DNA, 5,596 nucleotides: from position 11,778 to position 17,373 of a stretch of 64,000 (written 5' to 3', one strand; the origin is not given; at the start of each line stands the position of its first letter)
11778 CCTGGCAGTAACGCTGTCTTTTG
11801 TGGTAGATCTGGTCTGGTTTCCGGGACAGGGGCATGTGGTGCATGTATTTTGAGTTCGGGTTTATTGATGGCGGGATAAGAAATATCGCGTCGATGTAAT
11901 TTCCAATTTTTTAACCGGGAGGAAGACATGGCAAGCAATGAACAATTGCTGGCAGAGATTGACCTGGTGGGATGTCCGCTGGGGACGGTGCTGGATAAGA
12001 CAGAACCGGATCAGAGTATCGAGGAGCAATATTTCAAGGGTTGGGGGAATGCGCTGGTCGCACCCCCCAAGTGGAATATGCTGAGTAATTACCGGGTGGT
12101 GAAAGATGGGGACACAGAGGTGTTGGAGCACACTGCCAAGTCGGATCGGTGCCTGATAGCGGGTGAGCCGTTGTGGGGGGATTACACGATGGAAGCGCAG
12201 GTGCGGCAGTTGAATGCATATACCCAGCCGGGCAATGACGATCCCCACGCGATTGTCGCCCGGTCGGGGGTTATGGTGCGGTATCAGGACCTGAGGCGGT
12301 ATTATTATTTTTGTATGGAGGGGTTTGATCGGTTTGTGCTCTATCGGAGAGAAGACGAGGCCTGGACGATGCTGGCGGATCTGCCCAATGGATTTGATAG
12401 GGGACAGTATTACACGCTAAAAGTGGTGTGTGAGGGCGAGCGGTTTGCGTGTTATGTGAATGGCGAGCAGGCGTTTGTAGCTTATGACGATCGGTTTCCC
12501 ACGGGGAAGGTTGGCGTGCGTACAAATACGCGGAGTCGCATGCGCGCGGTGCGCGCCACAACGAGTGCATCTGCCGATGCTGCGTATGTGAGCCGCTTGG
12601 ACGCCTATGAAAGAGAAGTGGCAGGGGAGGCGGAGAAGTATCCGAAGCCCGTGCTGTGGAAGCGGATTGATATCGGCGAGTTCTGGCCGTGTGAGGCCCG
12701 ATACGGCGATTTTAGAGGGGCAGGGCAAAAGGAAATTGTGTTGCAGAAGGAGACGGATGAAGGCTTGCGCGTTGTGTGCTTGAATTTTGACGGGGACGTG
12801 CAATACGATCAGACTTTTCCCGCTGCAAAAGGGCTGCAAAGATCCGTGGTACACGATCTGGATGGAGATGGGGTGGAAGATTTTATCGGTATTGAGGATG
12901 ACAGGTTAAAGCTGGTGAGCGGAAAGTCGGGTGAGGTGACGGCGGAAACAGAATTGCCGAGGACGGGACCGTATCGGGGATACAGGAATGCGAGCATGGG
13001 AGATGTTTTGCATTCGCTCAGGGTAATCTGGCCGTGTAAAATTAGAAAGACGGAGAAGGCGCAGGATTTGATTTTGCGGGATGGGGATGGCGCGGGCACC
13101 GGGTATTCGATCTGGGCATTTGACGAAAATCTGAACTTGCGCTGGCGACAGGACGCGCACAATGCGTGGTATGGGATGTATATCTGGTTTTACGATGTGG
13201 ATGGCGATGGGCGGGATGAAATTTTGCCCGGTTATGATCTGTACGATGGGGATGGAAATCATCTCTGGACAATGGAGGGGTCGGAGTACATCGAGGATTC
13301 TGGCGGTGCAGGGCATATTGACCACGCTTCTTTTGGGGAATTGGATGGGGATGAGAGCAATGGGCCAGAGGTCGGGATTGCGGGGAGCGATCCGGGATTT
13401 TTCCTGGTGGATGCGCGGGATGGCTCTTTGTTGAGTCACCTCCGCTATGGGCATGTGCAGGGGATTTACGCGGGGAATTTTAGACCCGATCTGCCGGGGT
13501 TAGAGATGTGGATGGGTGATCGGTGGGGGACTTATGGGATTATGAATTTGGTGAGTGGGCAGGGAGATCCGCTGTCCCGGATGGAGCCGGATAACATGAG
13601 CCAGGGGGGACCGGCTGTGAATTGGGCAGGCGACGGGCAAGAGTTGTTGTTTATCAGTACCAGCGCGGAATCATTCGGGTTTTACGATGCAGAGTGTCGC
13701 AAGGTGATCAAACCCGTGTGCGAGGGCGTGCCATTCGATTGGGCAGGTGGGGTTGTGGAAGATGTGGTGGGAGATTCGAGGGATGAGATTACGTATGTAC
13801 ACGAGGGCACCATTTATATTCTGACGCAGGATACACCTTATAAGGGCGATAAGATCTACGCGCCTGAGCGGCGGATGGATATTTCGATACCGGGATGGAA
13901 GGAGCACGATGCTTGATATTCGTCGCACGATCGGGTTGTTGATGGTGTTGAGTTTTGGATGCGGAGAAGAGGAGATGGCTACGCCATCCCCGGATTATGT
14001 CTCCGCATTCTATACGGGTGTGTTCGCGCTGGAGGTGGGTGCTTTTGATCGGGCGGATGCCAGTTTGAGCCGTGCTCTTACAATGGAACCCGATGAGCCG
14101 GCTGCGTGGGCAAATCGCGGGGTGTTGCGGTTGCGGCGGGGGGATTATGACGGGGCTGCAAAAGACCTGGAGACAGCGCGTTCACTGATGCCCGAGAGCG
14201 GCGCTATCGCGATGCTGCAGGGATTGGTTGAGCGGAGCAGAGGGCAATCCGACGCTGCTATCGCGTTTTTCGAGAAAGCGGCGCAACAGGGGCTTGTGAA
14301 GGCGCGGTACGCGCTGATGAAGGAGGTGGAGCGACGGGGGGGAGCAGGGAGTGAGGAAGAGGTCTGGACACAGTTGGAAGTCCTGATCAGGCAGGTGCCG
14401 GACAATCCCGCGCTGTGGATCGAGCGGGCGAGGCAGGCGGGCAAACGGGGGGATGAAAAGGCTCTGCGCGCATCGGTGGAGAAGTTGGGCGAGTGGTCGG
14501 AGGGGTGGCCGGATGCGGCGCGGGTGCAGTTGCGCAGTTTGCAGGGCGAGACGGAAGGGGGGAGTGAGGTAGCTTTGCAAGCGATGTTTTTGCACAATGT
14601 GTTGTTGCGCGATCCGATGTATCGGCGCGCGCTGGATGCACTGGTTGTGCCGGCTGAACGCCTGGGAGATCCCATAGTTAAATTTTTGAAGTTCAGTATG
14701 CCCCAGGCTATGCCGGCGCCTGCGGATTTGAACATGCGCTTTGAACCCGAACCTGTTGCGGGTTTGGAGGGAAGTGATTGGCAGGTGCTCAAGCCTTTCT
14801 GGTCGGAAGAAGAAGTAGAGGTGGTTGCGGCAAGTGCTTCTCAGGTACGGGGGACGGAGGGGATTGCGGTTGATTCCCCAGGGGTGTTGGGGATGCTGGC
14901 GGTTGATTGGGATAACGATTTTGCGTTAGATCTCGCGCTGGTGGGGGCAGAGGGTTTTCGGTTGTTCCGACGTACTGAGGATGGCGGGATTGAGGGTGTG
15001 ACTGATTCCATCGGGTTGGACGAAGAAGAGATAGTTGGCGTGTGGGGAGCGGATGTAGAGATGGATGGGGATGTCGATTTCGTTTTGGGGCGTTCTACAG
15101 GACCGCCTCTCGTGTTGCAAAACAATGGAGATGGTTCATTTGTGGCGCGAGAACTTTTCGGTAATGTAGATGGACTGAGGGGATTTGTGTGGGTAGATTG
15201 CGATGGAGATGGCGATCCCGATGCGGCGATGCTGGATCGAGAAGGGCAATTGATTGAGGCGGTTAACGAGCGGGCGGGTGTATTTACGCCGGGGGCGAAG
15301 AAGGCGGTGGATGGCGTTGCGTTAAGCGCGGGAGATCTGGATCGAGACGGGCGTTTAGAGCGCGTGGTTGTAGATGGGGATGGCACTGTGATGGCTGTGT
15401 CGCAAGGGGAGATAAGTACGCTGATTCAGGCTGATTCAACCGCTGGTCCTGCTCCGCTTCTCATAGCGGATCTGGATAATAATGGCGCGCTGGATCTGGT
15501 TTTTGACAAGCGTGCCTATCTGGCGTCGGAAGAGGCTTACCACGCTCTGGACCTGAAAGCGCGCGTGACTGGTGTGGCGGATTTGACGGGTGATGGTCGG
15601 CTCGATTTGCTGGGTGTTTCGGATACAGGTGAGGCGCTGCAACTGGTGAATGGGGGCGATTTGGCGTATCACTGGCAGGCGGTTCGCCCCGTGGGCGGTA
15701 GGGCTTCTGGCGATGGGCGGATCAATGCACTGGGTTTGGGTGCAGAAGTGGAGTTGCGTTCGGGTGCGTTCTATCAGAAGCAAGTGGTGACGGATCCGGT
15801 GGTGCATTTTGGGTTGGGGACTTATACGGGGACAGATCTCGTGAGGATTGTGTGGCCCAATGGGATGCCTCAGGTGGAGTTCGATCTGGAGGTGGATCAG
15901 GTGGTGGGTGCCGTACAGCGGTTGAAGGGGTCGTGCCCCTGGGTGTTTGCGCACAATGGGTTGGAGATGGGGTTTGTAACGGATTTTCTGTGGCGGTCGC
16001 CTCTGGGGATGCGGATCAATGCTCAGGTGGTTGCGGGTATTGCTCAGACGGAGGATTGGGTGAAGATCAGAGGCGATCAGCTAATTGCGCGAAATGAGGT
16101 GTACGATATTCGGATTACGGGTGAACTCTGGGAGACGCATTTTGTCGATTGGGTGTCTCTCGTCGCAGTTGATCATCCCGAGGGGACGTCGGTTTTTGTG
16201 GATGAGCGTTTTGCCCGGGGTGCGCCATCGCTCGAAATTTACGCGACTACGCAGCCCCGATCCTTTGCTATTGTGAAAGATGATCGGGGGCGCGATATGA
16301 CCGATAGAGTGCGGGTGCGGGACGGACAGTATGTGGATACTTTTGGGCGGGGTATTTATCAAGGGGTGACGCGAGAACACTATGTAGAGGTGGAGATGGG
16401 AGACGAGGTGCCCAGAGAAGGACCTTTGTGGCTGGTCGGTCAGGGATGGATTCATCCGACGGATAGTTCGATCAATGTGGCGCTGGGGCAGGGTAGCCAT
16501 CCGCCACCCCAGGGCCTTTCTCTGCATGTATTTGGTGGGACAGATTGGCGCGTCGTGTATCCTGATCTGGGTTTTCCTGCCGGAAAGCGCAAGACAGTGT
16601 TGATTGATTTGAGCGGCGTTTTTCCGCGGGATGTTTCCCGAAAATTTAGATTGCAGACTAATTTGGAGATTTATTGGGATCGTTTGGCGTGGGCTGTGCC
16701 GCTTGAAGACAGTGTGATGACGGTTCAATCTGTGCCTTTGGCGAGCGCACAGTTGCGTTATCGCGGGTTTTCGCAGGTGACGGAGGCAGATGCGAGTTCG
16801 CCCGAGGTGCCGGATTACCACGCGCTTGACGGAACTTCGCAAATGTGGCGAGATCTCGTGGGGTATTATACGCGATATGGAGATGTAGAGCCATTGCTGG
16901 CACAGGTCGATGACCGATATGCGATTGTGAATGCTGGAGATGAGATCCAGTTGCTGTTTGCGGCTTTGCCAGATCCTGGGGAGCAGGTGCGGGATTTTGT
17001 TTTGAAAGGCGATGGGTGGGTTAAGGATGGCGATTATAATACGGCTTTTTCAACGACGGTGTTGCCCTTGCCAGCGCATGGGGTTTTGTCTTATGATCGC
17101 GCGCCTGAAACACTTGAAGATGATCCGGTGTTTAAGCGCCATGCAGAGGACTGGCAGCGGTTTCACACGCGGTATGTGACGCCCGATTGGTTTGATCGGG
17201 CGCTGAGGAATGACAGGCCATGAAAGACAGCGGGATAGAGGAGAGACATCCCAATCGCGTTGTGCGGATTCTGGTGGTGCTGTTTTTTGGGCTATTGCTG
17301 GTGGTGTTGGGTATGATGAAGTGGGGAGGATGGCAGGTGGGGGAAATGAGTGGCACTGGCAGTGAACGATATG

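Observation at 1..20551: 20.5-kb co-directional array built from two diverged copies of one uncharacterised envelope module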

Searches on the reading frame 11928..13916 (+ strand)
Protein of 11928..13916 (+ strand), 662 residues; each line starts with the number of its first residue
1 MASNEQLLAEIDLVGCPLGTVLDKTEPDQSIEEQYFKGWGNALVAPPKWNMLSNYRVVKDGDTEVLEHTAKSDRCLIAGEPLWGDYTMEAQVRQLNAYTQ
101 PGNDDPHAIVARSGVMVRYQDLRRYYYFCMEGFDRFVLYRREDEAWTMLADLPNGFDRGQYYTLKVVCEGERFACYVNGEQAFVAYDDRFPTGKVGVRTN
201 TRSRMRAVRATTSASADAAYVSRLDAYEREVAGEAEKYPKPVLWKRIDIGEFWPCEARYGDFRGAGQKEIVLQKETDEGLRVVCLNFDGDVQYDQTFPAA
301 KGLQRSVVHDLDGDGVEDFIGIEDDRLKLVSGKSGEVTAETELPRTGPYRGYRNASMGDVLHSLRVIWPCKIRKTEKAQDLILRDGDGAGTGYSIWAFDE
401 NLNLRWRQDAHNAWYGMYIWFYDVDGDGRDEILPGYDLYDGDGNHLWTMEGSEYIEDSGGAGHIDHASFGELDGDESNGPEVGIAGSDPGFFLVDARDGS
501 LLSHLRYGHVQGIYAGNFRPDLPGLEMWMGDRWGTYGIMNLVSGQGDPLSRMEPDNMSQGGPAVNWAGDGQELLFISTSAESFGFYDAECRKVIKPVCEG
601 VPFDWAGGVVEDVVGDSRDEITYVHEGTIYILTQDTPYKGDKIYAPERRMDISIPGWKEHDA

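Call 4: search_protein_families(library=pfam, proteins=[window:11928-13916:+], max_evalue=0.01)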
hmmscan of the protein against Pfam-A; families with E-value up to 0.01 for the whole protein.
window:11928-13916:+ (662 aa): 4 families
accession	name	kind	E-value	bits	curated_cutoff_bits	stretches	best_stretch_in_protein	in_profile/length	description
PF21348.3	RGL11_C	-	9.7e-07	28.4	27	1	396-626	218-432/490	Rhamnogalacturonan lyase family 11, C-terminal domain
PF06439.18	3keto-disac_hyd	-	1.3e-05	25.8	26.8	1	47-191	24-157/187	3-keto-disaccharide hydrolase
PF13517.12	FG-GAP_3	-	0.00037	21.5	26.9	0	310-360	1-51/61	FG-GAP-like repeat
PF00337.29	Gal-bind_lectin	-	0.0071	16.2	22.1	0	140-194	61-115/132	Galactoside-binding lectin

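Call 5: search_protein_families(library=ncbifam, proteins=[window:11928-13916:+], max_evalue=0.001)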
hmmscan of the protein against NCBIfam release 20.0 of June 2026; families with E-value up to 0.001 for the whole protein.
window:11928-13916:+ (662 aa): 0 families

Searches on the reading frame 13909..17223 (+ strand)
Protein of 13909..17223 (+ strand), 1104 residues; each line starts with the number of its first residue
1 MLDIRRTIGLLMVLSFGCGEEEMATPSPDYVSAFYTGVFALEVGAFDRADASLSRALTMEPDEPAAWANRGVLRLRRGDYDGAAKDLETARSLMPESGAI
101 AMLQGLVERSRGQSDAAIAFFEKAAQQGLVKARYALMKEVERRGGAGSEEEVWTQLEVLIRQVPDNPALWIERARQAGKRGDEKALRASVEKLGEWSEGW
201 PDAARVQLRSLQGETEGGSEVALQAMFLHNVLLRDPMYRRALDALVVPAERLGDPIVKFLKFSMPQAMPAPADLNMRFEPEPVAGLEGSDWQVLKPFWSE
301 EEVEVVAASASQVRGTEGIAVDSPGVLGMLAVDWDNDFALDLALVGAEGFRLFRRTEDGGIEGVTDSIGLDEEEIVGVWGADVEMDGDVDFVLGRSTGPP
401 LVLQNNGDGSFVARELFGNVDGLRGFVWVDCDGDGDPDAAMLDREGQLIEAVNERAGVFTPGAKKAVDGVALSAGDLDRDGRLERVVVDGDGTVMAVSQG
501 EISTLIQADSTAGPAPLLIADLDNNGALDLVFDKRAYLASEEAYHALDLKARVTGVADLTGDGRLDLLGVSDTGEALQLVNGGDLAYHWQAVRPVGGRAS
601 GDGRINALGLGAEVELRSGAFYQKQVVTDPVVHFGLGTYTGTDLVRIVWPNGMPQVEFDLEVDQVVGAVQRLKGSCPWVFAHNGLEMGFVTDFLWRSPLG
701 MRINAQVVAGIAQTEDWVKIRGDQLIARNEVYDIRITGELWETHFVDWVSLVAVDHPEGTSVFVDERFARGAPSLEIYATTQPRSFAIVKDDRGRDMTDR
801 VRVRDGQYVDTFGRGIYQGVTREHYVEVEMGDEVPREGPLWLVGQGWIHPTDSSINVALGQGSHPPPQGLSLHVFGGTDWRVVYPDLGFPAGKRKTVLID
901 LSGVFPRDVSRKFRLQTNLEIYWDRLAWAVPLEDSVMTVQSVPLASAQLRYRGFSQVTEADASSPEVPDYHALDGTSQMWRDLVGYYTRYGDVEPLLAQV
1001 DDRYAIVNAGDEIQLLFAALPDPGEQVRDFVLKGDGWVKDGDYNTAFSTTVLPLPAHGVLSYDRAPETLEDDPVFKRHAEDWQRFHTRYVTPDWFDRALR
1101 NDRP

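Call 4: search_protein_families(library=pfam, proteins=[window:13909-17223:+], max_evalue=0.01)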
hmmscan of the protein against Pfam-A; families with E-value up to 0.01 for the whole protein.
window:13909-17223:+ (1104 aa): 12 families
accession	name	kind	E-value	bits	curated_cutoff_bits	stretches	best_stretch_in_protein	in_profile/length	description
PF13517.12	FG-GAP_3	-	1.2e-15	58.3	26.9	3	382-439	1-59/61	FG-GAP-like repeat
PF13432.12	TPR_16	-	4.5e-10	40.2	32.7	2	73-127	6-60/65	Tetratricopeptide repeat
PF07719.23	TPR_2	-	4.6e-08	33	27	1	64-96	1-33/34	Tetratricopeptide repeat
PF13371.12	TPR_9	-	4.9e-08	33.3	35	1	41-103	6-68/73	Tetratricopeptide repeat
PF07593.17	UnbV_ASPIC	-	9e-08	32.3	23.4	1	610-665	2-66/68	ASPIC and UnbV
PF00515.34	TPR_1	-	1.8e-06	27.9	27.8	1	65-95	2-32/34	Tetratricopeptide repeat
PF13431.12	TPR_17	-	0.00024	21.6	24.4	0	55-83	4-32/34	Tetratricopeptide repeat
PF14559.12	TPR_19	-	0.00025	21.8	25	1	40-104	1-65/68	Tetratricopeptide repeat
PF13428.12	TPR_14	-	0.0021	19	23.5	0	41-71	12-42/44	Tetratricopeptide repeat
PF13414.12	TPR_11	-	0.0021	18.1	26.8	0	44-76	8-40/42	TPR repeat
PF13424.12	TPR_12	-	0.0035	17.9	30.1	0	65-124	4-71/77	Tetratricopeptide repeat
PF13181.12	TPR_8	-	0.0076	16.8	25.7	0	105-124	8-27/34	Tetratricopeptide repeat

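Call 77: search_solved_structures(query=window:13909-17223:+, max_evalue=0.1)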
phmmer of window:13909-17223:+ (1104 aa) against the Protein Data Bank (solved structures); distinct sequences matched with E-value up to 0.1: 38.
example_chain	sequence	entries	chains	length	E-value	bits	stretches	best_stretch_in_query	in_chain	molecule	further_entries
9qhb_A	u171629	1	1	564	4e-23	84.5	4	42-126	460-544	Engineered tetratricopeptide repeat protein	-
8bu0_A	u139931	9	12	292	8.8e-18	66.8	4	37-126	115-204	Consensus tetratricopeptide repeat protein | Crystal structure of an 8-repeat consensus TPR superhelix with Zinc. | Monomer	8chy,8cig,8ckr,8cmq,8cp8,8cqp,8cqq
9qhc_A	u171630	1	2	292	3.5e-12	48.3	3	37-126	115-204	Engineered tetratricopeptide repeat protein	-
8ch0_A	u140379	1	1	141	4.6e-10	41.3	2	40-125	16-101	Consensus tetratricopeptide repeat protein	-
2fo7_A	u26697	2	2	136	2e-09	39.1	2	41-125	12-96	SYNTHETIC CONSENSUS TPR PROTEIN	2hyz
7obi_A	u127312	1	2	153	1.8e-06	29.4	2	44-127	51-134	CTPR-rv4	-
1na0_A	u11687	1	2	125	8e-06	27.2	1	37-126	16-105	designed protein CTPR3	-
6vfh_A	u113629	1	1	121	8.6e-06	27.1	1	33-126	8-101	T33_dn10A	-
9gzg_A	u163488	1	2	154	1.4e-05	26.5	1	43-125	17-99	Engineered CTPR protein with glutamic acids for conductivity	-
2wqh_A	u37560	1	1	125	2e-05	25.9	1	37-126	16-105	CTPR3Y3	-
3kd7_A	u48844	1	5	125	3.9e-05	25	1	27-100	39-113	CTPR390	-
6v8e_A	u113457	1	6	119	4.7e-05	24.7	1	33-126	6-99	Designed protein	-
6vfi_B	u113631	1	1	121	6.1e-05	24.3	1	33-126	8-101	O43_dn18B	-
9etn_A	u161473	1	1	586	7.6e-05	24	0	546-653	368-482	Cartilage acidic protein 1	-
9g8o_B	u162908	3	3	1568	0.0001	23.6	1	36-122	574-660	Superkiller complex protein 3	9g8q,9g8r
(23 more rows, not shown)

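Call 100: search_protein_families(library=ncbifam, proteins=[window:13909-17223:+], max_evalue=0.001)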
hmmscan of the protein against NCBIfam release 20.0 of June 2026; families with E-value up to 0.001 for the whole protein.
window:13909-17223:+ (1104 aa): 5 families
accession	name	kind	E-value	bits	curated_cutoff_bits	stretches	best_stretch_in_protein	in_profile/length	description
TIGR02917.1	PEP_TPR_lipo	equivalog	3.6e-11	41.7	312.2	1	40-188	339-486/899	XrtA/PEP-CTERM system TPR-repeat protein PrsT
NF040959.1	MamA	equivalog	1.4e-09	37.7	200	1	33-125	74-166/204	magnetosome protein MamA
NF041601.1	PA5502_lipo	equivalog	4.3e-05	23.2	285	1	66-117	81-133/237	PA5502 family lipoprotein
TIGR02521.1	type_IV_pilW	equivalog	6.3e-05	22.6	154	1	41-138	42-139/234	type IV pilus biogenesis/stability protein PilW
NF033758.1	gliding_GltE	equivalog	0.00033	19.8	225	1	28-123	253-350/411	adventurous gliding motility TPR repeat lipoprotein GltE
